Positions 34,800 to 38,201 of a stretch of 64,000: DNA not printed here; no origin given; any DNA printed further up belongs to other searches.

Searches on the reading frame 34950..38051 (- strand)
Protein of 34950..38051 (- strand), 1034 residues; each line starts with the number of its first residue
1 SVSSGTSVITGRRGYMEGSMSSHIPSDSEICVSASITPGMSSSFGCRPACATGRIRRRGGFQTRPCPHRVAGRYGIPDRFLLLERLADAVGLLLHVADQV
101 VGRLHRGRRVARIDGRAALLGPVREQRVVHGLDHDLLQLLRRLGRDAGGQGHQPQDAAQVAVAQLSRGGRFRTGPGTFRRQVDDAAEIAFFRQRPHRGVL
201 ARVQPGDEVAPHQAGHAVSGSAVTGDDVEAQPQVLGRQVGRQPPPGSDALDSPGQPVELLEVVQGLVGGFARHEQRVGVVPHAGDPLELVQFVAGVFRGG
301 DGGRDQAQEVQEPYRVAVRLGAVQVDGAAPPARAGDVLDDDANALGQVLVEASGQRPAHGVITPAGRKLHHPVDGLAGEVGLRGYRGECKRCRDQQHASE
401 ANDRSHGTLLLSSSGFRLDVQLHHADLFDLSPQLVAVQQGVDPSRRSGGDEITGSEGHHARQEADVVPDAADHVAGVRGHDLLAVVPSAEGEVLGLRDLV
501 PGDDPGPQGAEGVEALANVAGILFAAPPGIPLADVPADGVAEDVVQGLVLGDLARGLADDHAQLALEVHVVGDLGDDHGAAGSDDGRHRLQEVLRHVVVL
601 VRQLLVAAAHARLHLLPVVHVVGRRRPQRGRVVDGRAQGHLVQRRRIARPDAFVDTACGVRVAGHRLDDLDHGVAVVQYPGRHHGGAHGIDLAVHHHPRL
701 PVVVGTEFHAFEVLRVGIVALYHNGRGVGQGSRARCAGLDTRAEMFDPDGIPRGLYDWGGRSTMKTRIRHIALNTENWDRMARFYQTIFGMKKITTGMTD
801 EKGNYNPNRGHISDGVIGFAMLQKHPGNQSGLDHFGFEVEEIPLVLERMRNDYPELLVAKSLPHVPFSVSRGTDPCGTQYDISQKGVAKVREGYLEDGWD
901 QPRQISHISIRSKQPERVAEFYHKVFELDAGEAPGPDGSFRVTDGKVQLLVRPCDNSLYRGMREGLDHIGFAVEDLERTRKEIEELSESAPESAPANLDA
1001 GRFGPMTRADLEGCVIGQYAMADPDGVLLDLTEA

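Call 96: search_protein_families(library=pfam, proteins=[window:34950-38051:-], max_evalue=0.00001)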
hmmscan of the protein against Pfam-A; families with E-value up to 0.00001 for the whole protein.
window:34950-38051:- (1034 aa): 3 families
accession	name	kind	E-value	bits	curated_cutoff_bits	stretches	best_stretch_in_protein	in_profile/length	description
PF00903.31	Glyoxalase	-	2.6e-12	47.6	20.6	0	904-987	1-92/121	Glyoxalase/Bleomycin resistance protein/Dioxygenase superfamily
PF18029.7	Glyoxalase_6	-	1.1e-06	29.7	23.6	0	908-986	2-79/106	Glyoxalase-like domain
PF13669.12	Glyoxalase_4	-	8.9e-06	26.4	27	0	769-852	1-89/109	Glyoxalase/Bleomycin resistance protein/Dioxygenase superfamily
